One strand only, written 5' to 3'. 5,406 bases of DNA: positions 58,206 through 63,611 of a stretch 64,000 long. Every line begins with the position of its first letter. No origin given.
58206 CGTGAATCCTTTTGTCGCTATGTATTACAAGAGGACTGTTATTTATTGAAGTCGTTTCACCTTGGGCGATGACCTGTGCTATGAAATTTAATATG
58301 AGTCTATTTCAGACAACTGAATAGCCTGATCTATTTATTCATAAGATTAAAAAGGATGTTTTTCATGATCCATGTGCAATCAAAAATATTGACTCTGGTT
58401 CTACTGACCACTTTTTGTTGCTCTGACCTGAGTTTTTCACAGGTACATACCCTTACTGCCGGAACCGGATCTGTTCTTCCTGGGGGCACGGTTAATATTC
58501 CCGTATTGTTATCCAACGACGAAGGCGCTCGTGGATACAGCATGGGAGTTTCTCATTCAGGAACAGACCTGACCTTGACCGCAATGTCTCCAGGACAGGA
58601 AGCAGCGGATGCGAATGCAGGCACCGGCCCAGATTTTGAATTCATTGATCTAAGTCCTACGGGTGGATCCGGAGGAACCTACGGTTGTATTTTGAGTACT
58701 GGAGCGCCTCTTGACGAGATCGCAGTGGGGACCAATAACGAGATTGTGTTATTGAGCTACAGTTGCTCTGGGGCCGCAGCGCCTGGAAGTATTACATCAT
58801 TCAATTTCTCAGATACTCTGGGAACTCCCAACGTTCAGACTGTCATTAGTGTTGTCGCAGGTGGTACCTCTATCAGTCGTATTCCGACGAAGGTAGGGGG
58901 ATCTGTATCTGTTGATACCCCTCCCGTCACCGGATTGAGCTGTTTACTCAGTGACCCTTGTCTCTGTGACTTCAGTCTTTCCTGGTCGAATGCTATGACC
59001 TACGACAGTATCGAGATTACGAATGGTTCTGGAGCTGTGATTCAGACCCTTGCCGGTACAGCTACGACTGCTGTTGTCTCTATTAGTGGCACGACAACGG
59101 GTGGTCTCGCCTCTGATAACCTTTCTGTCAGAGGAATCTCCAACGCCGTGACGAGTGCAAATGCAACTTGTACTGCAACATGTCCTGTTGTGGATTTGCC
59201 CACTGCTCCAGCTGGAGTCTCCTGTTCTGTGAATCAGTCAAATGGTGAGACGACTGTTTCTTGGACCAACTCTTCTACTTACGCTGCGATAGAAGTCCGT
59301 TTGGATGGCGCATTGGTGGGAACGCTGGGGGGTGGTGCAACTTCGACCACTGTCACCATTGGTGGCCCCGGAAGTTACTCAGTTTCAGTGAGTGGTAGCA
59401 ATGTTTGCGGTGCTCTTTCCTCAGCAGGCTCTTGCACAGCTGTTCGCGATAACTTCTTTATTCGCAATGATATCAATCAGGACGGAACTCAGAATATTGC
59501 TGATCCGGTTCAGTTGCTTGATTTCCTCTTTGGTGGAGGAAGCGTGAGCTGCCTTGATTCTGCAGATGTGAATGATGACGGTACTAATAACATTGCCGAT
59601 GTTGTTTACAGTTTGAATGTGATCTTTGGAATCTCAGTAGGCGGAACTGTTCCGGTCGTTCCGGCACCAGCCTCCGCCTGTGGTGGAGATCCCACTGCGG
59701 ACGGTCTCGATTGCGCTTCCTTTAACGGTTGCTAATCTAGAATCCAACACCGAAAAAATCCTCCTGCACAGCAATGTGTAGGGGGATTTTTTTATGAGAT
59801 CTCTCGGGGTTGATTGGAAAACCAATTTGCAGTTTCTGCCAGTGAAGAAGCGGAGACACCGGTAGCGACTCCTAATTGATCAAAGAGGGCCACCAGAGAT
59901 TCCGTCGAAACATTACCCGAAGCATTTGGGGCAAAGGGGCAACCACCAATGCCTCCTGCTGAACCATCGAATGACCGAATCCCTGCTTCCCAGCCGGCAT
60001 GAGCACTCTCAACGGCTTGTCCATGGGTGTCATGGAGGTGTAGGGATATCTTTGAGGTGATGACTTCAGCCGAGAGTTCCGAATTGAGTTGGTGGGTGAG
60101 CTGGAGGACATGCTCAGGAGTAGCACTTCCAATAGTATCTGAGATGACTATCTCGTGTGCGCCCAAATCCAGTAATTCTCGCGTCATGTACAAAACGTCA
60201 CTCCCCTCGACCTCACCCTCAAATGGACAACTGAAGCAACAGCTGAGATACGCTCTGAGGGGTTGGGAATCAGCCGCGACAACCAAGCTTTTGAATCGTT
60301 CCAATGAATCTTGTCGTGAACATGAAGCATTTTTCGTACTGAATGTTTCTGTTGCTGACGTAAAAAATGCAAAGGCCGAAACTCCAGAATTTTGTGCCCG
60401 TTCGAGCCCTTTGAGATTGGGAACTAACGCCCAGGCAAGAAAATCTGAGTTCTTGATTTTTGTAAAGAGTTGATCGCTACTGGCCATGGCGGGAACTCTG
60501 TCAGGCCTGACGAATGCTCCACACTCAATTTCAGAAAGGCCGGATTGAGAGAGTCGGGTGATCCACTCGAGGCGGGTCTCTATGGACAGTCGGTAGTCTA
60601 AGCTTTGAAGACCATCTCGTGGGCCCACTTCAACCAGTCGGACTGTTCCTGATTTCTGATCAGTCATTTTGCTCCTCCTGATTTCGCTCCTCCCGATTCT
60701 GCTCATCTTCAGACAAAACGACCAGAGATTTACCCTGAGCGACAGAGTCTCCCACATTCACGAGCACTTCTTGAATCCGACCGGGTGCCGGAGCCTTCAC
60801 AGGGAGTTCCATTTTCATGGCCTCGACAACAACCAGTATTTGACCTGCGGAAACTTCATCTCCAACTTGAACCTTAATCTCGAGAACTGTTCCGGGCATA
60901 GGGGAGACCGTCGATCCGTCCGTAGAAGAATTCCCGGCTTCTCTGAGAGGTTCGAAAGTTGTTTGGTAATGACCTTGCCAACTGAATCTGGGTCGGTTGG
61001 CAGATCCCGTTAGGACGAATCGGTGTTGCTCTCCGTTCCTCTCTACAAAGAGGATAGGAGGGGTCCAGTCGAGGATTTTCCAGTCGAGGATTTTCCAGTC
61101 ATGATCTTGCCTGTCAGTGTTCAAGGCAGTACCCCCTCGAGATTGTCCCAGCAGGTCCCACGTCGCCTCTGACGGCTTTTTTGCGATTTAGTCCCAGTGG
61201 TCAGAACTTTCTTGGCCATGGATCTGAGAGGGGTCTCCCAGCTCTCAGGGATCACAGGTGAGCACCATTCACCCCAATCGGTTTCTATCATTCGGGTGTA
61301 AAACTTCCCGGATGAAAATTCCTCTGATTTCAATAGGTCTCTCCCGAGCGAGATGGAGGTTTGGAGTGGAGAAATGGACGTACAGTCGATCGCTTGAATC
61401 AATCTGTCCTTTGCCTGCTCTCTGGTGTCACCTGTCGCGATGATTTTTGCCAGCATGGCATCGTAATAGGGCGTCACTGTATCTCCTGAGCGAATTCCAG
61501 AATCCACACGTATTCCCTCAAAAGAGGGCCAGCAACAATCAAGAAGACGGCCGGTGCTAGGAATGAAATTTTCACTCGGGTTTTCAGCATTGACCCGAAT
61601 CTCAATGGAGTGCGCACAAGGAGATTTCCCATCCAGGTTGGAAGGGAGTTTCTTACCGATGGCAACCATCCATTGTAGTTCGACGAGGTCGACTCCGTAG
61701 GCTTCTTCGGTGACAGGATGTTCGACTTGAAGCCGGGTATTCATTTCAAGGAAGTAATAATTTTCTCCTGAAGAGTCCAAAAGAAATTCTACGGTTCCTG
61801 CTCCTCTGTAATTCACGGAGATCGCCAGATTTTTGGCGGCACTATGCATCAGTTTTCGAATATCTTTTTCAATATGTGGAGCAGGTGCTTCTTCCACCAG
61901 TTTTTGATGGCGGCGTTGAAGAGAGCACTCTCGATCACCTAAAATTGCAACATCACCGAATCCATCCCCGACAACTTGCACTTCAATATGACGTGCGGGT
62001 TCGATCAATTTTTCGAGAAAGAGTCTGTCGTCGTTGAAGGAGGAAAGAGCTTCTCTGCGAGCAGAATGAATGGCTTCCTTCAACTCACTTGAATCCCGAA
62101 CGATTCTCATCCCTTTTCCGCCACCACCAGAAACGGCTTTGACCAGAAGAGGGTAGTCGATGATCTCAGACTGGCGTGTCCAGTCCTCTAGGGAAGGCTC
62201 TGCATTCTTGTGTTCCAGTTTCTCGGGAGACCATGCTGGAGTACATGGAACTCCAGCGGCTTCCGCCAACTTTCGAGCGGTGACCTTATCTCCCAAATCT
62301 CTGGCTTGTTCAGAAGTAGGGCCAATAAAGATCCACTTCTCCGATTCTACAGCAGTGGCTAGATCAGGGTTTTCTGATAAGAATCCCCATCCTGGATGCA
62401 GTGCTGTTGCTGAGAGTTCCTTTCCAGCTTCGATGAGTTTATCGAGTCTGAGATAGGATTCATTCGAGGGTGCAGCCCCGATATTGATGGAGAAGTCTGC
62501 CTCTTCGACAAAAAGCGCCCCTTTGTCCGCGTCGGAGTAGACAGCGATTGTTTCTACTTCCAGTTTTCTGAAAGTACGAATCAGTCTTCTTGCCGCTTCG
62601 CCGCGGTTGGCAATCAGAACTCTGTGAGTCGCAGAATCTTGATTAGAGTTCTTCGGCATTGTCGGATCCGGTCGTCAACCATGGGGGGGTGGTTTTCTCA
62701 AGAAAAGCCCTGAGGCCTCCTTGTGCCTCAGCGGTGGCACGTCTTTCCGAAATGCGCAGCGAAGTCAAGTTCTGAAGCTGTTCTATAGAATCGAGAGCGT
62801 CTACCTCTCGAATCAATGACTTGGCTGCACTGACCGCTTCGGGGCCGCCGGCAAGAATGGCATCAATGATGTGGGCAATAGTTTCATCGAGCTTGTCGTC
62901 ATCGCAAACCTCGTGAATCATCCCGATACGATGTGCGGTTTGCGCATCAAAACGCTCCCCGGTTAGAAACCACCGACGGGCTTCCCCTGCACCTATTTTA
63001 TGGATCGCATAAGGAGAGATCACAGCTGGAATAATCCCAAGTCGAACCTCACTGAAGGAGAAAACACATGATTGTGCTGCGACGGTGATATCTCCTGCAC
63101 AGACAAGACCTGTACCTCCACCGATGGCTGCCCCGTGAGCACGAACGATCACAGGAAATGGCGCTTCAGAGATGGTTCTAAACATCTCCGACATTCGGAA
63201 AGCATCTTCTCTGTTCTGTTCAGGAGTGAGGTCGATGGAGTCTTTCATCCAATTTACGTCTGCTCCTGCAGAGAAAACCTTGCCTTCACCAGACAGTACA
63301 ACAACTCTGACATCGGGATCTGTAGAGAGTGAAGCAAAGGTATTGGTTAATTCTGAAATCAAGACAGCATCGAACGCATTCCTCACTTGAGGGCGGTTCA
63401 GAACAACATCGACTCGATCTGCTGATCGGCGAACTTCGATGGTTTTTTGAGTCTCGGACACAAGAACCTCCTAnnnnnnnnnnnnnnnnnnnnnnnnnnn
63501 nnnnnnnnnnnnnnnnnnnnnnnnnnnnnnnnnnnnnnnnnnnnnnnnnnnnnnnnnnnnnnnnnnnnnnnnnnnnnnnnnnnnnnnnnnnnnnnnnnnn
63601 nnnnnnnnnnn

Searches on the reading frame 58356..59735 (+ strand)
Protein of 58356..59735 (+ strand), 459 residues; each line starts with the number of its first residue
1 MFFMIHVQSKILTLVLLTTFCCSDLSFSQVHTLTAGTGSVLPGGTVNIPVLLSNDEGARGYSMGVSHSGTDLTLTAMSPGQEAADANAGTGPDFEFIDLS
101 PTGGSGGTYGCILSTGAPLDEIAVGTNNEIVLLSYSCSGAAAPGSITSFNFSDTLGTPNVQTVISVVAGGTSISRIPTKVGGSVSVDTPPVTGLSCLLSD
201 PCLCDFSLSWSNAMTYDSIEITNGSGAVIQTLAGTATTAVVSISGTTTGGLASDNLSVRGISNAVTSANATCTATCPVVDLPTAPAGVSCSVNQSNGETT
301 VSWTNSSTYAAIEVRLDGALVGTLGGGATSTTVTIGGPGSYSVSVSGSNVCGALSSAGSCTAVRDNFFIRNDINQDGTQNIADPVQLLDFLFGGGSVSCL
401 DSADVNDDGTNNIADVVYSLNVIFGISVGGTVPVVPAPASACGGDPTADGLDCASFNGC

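Call 17: search_protein_families(library=pfam, proteins=[window:58356-59735:+], max_evalue=0.001)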
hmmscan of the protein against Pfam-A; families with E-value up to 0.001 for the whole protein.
window:58356-59735:+ (459 aa): 0 families

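Call 18: find_encoding_contigs(protein=window:58356-59735:+, flank=10000, max_places=10)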
Protein window:58356-59735:+ (459 aa): 2 contigs read that carry it; 2 places shown.
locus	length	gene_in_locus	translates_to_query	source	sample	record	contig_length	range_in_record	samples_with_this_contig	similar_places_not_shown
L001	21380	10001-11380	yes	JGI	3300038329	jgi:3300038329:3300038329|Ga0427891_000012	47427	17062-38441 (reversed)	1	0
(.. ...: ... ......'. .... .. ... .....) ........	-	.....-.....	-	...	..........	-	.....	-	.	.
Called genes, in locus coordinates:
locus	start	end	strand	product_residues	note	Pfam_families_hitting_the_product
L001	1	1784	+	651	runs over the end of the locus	PF01839:FG-GAP (faint), PF13517:FG-GAP_3, PF00404:Dockerin_1 (weak)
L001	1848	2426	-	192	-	PF12728:HTH_17 (weak), PF00072:Response_reg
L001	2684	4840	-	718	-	PF02415:Chlam_PMP (faint)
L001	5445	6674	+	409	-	PF05345:He_PIG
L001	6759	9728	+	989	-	PF05345:He_PIG (weak)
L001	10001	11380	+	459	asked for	-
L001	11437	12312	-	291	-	PF00682:HMGL-like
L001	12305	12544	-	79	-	PF00364:Biotin_lipoyl, PF25917:BSH_RND, PF25973:BSH_CzcB (faint), PF25984:BSH_YknX (faint)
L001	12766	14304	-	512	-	PF00289:Biotin_carb_N, PF02786:CPSase_L_D2, PF07478:Dala_Dala_lig_C, PF02222:ATP-grasp, PF02785:Biotin_carb_C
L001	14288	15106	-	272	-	PF00378:ECH_1, PF16113:ECH_2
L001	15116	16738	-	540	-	PF03255:ACCA, PF01039:Carboxyl_trans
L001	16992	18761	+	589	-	PF13650:Asp_protease_2, PF13975:gag-asp_proteas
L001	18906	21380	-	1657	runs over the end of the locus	PF23759:GBD_T9SS_assoc (faint)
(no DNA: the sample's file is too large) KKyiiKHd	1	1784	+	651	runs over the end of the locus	PF01839:FG-GAP (faint), PF13517:FG-GAP_3, PF00404:Dockerin_1 (weak)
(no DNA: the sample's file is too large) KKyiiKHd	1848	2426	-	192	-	PF12728:HTH_17 (weak), PF00072:Response_reg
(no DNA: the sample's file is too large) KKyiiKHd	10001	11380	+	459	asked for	-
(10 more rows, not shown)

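Call 22: find_homologous_proteins(query=window:58356-59735:+, max_evalue=0.00001)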
Query window:58356-59735:+ (459 aa): 47 proteins with E <= 0.00001 among 8000 candidates.
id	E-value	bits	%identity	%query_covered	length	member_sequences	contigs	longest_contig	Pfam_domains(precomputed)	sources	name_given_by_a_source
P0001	1.4e-277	939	97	99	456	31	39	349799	-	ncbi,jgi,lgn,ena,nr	ncbi:MAG: hypothetical protein H8E43_11540 [Planctomycetia bacterium]|nr:hypothetical protein [Planc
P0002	3.0e-215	733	75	98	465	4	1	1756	-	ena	-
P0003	7.0e-215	732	74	99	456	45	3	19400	-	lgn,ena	-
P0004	1.6e-214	731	74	98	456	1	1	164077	-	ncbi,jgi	-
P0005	2.2e-198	678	71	94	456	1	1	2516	-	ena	-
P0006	5.3e-159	548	75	75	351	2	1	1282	-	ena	-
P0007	5.7e-150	518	59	98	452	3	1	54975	-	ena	-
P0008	3.1e-148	512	57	98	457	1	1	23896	-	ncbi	ncbi:MAG: hypothetical protein AAEJ04_09935 [Planctomycetota bacterium]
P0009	1.2e-147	510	59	97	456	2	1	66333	-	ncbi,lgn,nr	ncbi:MAG: dockerin type I repeat-containing protein [Planctomycetota bacterium]|nr:dockerin type I r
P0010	1.9e-147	510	59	95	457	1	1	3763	-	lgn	-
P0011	7.7e-147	508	59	95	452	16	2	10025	-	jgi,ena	-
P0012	1.3e-146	507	58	97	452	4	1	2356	-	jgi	jgi:hypothetical protein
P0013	1.6e-146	507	55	97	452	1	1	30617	-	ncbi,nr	ncbi:MAG: dockerin type I repeat-containing protein [Planctomycetota bacterium]|nr:dockerin type I r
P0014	2.0e-146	506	58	98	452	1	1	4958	-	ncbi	-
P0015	3.6e-145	502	57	98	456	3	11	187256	-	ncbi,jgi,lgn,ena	-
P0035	4.2e-60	222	36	97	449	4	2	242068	PF00963.25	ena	-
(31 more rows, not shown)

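Call 24: find_related_loci(query=A2, collection=genome_contigs, flank=10000)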
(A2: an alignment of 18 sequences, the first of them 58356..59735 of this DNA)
Query A2 (459 aa) in genome_contigs; peptide patterns used: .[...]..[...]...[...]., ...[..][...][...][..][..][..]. (x = any residue, [..] = any of these).
593 stretches matched a pattern (row limit reached: there are more); 349 encode a relative of the query (tblastn E <= 1e-3); the best 80 are kept; 80 distinct loci.
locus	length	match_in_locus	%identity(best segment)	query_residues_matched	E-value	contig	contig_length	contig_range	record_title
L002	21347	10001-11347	74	11-459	0e+0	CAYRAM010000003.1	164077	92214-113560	MAG TPA_asm: uncultured Planctomycetia bacterium isolate binchicken_co275_63 genome assembly, contig: NODE_17_length_164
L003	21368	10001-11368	73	4-459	0e+0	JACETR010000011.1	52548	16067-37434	MAG: Planctomycetota bacterium isolate MCMED-G47 Planctomycetes-MCMED-G47-C11, whole genome shotgun sequence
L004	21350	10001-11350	59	10-456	9e-151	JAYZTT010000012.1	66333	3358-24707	MAG: Planctomycetota bacterium isolate XB_MAG50 DB_MAG50_0012, whole genome shotgun sequence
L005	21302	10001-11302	59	25-459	4e-150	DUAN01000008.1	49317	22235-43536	MAG TPA_asm: Planctomycetota bacterium isolate UWMA-0276 NODE_1035_length_49317_cov_0.764903, whole genome shotgun seque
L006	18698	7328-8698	54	4-459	7e-148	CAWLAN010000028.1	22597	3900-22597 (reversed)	MAG: Planctomycetes bacterium UBA1146 isolate CB6_Bottom.63 genome assembly, contig: Ga0310122_10000610, whole genome sh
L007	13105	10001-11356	56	10-459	3e-138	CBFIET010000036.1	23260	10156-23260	MAG: Planctomycetota bacterium isolate Co_bin_687_orig genome assembly, contig: Co_bin_687_orig_Co_c_000000801267, whole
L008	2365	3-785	79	199-459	1e-140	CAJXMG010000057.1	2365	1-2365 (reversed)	TPA_asm: uncultured bacterium isolate SRR4030075_bin.46_MetaBAT_v2.12.1_MAG genome assembly, contig: NODE_27822_length_2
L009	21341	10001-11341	45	3-459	7e-118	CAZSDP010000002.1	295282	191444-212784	MAG TPA_asm: uncultured Planctomycetia bacterium isolate binchicken_co275_154 genome assembly, contig: NODE_4_length_295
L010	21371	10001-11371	54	4-459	4e-143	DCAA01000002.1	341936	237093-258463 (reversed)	MAG TPA_asm: Planctomycetes bacterium UBA1146 UBA1146_contig_568, whole genome shotgun sequence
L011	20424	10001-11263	38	32-459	9e-65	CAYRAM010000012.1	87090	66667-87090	MAG TPA_asm: uncultured Planctomycetia bacterium isolate binchicken_co275_63 genome assembly, contig: NODE_171_length_87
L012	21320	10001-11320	34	5-457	2e-61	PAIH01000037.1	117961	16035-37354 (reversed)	MAG: Planctomycetota bacterium isolate NAT2 98822, whole genome shotgun sequence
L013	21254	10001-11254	35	31-457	1e-61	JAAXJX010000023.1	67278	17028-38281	MAG: Planctomycetia bacterium isolate SW42618_bin_2 NODE_61_length_67278_cov_19.921470, whole genome shotgun sequence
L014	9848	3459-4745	35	26-459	1e-61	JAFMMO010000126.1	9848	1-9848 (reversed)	MAG: Proteobacteria bacterium isolate DEBay_Sum29DG08_33 NODE_3459_length_9848_cov_5.48514, whole genome shotgun sequenc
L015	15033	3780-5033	35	31-457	1e-61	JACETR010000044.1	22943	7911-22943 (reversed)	MAG: Planctomycetota bacterium isolate MCMED-G47 Planctomycetes-MCMED-G47-C44, whole genome shotgun sequence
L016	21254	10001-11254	34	31-457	6e-58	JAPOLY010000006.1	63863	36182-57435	MAG: bacterium isolate bin129 k141_2164674_length_63863_cov_20.0363, whole genome shotgun sequence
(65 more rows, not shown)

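Call 38: find_encoding_contigs(protein=P0001, flank=10000, max_places=6)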
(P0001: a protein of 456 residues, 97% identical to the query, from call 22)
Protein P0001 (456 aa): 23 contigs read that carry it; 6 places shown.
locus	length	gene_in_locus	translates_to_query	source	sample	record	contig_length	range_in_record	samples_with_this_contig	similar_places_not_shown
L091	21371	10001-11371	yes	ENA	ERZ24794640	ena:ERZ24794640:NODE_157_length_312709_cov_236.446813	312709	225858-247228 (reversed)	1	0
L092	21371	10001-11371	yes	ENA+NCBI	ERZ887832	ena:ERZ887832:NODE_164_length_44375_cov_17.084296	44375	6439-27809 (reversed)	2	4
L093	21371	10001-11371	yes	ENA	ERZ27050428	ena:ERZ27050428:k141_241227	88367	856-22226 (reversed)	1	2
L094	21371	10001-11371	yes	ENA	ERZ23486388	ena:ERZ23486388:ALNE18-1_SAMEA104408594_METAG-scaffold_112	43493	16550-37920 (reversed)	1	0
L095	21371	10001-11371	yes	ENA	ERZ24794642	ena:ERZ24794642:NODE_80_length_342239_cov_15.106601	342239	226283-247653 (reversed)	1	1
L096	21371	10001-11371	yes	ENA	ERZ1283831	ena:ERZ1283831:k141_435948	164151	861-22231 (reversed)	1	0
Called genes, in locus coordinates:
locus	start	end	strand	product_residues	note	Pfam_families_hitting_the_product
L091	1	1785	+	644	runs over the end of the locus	PF01839:FG-GAP (faint), PF13517:FG-GAP_3, PF00404:Dockerin_1 (weak)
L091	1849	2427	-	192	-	PF12728:HTH_17 (weak), PF00072:Response_reg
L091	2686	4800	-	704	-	-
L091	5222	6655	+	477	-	PF05345:He_PIG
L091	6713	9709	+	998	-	PF05345:He_PIG (weak)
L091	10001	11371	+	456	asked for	-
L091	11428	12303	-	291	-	PF00682:HMGL-like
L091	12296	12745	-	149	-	PF00364:Biotin_lipoyl, PF25917:BSH_RND (weak), PF25973:BSH_CzcB (faint), PF25984:BSH_YknX (faint)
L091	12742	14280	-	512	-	PF00289:Biotin_carb_N, PF02786:CPSase_L_D2, PF07478:Dala_Dala_lig_C, PF02222:ATP-grasp (weak), PF02785:Biotin_carb_C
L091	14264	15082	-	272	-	PF00378:ECH_1, PF16113:ECH_2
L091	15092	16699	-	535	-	PF01039:Carboxyl_trans, PF03255:ACCA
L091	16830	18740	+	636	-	PF13650:Asp_protease_2, PF13975:gag-asp_proteas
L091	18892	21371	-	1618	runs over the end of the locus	PF23759:GBD_T9SS_assoc (faint)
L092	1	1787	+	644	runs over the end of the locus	PF00404:Dockerin_1 (faint), PF01839:FG-GAP (faint), PF13517:FG-GAP_3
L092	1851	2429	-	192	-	PF12728:HTH_17 (weak), PF00072:Response_reg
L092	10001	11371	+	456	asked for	-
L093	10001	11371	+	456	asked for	-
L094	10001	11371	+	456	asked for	-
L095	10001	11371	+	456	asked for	-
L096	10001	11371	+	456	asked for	-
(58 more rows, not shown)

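Call 65: search_protein_families(library=pfam, proteins=[window:58356-59735:+], max_evalue=1)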
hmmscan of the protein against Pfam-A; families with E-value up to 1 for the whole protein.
window:58356-59735:+ (459 aa): 2 families
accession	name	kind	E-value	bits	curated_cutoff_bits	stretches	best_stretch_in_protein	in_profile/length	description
PF00404.24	Dockerin_1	-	0.24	12.1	22.9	1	371-416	2-49/57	Dockerin type I domain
PF18657.6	YDG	-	0.67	10.7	25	0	69-109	40-78/85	YDG domain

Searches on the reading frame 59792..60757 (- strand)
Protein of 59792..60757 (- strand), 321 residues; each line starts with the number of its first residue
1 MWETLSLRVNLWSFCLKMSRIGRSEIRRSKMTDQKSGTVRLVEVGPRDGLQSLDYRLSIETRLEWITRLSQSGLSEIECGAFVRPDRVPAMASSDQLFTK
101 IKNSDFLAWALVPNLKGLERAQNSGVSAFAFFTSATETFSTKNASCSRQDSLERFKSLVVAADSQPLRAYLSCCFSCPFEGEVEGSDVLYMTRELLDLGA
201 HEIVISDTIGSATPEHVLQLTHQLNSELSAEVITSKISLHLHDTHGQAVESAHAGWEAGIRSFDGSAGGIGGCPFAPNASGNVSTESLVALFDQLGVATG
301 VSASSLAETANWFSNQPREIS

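Call 15: search_protein_families(library=pfam, proteins=[window:59792-60757:-], max_evalue=0.001)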
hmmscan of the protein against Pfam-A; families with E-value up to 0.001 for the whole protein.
window:59792-60757:- (321 aa): 1 family
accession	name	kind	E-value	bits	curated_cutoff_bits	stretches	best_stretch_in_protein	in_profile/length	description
PF00682.25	HMGL-like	-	3.6e-38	131.9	29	1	39-311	2-258/260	HMGL-like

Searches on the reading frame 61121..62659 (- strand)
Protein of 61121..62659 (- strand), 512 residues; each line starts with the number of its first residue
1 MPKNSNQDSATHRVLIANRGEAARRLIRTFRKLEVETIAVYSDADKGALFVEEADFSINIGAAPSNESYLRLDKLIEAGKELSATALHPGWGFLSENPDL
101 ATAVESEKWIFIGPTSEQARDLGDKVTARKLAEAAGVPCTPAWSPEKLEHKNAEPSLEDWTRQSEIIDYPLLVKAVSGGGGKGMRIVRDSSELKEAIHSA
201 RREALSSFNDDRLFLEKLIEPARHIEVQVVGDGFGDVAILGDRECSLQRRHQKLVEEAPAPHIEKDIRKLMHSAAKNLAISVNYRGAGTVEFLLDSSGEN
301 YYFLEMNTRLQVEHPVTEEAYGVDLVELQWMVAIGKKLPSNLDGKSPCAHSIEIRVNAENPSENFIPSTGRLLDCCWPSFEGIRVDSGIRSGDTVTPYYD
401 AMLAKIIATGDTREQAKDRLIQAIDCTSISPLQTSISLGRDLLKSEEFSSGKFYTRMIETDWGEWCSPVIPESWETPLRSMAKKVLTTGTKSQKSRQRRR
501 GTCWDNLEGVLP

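Call 15: search_protein_families(library=pfam, proteins=[window:61121-62659:-], max_evalue=0.001)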
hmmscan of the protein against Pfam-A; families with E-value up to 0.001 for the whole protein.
window:61121-62659:- (512 aa): 6 families
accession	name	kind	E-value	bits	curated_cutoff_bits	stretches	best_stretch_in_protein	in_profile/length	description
PF02786.22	CPSase_L_D2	-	4.1e-64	216.4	19.8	1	124-339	1-209/211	Carbamoyl-phosphate synthase L chain, ATP binding domain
PF00289.28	Biotin_carb_N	-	2.4e-37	128.2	25.5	1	11-117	2-108/110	Biotin carboxylase, N-terminal domain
PF02785.25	Biotin_carb_C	-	3.6e-32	111.1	32.4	1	353-459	1-107/108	Biotin carboxylase C-terminal domain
PF07478.18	Dala_Dala_lig_C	-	1.4e-10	41.5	24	1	133-308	3-174/204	D-ala D-ala ligase C-terminus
PF02222.28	ATP-grasp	-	1.4e-07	31.8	27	1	157-295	19-150/179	ATP-grasp domain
PF02655.19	ATP-grasp_3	-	0.0003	21.3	23.2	1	129-311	9-158/160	ATP-grasp domain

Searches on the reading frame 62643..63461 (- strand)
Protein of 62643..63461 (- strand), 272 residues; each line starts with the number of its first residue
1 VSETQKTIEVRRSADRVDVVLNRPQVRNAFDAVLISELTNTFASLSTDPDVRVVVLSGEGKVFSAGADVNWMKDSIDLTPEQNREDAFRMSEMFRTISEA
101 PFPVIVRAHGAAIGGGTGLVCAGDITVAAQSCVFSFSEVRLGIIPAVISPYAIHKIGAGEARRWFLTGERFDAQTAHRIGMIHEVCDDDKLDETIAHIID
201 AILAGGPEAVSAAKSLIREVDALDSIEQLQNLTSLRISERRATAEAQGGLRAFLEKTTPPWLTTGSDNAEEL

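Call 15: search_protein_families(library=pfam, proteins=[window:62643-63461:-], max_evalue=0.001)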
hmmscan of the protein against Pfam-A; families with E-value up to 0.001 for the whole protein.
window:62643-63461:- (272 aa): 2 families
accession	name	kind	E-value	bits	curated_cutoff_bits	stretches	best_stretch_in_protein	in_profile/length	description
PF00378.25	ECH_1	-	5.8e-48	163.9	27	1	19-261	9-248/251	Enoyl-CoA hydratase/isomerase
PF16113.10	ECH_2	-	1.1e-29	104.4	27.2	1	19-203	4-189/335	Enoyl-CoA hydratase/isomerase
